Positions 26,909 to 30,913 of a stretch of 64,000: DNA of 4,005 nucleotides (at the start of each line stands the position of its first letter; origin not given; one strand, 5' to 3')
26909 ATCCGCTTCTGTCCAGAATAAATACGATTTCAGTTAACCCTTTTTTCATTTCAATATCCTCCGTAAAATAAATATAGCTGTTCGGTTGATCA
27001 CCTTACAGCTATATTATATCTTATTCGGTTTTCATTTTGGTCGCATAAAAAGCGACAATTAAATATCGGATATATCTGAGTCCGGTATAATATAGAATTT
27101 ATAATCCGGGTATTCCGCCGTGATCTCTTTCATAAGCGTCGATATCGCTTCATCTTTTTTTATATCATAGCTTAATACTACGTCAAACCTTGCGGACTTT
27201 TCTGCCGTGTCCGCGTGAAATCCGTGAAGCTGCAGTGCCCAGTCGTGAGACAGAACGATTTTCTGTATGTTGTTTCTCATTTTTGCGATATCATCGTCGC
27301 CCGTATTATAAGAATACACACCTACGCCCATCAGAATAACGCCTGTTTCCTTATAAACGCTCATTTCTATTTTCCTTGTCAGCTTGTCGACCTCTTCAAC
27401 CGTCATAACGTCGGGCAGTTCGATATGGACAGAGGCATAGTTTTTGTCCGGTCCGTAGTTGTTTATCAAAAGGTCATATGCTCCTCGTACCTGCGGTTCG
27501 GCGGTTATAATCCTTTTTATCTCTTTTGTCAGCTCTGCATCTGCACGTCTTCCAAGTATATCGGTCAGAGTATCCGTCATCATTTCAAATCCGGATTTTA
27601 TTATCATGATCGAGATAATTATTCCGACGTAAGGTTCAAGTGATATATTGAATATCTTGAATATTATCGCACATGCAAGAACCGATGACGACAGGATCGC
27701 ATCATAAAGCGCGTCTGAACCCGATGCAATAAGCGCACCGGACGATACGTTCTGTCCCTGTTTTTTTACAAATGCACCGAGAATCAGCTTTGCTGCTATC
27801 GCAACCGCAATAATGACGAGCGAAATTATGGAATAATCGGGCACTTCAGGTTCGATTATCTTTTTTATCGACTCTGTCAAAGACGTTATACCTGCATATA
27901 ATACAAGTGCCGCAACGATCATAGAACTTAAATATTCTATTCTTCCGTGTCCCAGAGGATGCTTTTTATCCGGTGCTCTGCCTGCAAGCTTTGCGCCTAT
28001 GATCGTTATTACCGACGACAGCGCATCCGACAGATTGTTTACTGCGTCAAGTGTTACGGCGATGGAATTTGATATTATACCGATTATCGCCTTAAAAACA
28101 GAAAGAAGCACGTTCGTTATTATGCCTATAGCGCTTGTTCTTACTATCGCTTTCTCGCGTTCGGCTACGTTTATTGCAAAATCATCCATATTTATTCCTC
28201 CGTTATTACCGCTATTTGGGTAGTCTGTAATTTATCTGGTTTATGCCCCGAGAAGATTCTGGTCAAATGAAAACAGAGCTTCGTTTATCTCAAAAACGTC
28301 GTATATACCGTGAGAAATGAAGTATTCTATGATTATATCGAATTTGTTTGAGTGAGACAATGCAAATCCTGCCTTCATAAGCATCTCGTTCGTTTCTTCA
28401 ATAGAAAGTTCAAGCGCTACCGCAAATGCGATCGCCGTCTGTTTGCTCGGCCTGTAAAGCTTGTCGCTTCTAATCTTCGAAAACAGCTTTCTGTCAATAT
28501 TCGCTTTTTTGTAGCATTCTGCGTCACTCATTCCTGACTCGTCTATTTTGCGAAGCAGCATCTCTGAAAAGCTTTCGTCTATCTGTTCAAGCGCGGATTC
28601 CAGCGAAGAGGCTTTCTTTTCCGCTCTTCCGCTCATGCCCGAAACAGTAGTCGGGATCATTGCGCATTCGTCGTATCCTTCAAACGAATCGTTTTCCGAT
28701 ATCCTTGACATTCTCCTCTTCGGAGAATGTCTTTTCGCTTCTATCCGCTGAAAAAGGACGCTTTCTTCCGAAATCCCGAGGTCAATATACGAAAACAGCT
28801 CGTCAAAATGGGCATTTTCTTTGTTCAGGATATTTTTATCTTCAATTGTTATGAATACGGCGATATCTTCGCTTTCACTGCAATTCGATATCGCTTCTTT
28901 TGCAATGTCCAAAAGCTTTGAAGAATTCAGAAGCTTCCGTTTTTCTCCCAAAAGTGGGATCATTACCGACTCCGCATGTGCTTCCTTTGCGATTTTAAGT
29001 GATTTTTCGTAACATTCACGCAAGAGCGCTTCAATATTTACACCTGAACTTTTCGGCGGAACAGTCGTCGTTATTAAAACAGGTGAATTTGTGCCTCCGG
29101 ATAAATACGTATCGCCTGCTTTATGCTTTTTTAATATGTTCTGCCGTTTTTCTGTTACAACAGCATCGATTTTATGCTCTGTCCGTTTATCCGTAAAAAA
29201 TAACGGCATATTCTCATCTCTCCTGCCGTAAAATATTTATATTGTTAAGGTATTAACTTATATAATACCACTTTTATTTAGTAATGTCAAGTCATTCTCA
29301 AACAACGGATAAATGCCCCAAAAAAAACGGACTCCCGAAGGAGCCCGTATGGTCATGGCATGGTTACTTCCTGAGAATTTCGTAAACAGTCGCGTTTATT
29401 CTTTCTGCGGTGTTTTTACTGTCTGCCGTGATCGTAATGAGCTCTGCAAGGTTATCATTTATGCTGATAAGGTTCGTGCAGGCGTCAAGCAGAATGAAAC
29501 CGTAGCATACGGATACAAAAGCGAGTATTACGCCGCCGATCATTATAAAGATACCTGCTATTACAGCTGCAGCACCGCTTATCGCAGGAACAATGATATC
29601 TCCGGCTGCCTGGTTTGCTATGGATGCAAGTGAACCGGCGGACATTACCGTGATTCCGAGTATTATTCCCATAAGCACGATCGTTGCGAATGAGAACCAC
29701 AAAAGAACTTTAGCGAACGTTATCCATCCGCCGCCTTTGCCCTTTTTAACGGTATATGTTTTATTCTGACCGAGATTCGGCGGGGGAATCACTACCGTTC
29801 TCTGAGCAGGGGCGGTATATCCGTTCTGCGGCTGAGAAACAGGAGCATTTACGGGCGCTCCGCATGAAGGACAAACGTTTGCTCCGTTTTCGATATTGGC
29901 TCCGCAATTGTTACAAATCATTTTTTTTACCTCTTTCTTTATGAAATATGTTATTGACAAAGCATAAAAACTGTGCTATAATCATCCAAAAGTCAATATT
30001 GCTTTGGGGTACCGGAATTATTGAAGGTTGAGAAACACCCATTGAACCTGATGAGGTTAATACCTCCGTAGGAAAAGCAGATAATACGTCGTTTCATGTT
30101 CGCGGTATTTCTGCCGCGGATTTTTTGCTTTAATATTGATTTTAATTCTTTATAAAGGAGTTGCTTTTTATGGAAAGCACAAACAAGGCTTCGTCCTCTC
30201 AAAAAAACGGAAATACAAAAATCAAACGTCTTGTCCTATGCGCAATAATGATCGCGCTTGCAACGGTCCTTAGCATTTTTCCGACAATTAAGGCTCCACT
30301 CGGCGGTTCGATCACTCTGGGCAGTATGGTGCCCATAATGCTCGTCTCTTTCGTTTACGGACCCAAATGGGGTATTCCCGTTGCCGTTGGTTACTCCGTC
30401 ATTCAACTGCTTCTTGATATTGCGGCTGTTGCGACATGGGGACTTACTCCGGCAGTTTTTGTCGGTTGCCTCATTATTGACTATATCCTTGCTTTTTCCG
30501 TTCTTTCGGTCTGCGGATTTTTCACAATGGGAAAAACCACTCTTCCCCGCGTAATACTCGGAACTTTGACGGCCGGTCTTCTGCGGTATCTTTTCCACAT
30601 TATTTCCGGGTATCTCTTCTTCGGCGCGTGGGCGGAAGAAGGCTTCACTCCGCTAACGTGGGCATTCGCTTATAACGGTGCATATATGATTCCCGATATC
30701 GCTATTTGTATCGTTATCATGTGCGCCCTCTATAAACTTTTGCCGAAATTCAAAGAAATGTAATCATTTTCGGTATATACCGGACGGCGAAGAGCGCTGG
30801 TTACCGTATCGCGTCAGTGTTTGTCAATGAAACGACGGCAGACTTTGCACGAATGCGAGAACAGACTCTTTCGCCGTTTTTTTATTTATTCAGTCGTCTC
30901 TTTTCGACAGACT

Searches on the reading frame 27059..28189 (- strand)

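Call 64: search_protein_families(library=pfam, proteins=[window:27059-28189:-], max_evalue=0.01)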
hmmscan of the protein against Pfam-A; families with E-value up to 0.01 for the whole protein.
window:27059-28189:- (376 aa): 2 families
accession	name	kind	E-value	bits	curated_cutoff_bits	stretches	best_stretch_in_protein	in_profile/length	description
PF01545.26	Cation_efflux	-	2.9e-38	132.1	26.6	1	21-212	3-198/198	Cation efflux family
PF16916.11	ZT_dimer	-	3.5e-09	37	26.7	1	217-282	2-66/78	Dimerisation domain of Zinc Transporter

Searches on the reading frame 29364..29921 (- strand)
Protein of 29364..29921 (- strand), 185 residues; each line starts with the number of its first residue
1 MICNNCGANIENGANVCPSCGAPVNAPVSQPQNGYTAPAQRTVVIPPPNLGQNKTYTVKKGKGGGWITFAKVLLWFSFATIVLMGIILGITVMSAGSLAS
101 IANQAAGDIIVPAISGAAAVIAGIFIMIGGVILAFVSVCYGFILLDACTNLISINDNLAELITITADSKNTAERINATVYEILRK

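Call 64: search_protein_families(library=pfam, proteins=[window:29364-29921:-], max_evalue=0.01)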
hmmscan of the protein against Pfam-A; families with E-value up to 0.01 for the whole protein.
window:29364-29921:- (185 aa): 3 families
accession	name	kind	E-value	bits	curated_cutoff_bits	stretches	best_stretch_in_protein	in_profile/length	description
PF13240.11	Zn_Ribbon_1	-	6.8e-07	29.3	25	1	3-24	2-23/23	zinc-ribbon domain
PF13248.11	Zn_ribbon_3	-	1.5e-06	27.9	27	1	3-23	5-25/26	zinc-ribbon domain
PF12773.13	DZR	-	7.9e-05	23.2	27.3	1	3-25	1-23/45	Double zinc ribbon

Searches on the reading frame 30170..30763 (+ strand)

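Call 64: search_protein_families(library=pfam, proteins=[window:30170-30763:+], max_evalue=0.01)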
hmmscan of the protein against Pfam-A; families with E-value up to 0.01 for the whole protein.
window:30170-30763:+ (197 aa): 3 families
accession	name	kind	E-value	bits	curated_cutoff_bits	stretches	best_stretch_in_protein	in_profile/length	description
PF09515.15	Thia_YuaJ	-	4.8e-34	118.4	25.8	1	22-194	2-175/177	Thiamine transporter protein (Thia_YuaJ)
PF12822.12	ECF_trnsprt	-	2.2e-05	25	30.7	1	19-188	1-169/169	ECF transporter, substrate-specific component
PF07155.17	ECF-ribofla_trS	-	3e-05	24.5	26.7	1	16-191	2-170/172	ECF-type riboflavin transporter, S component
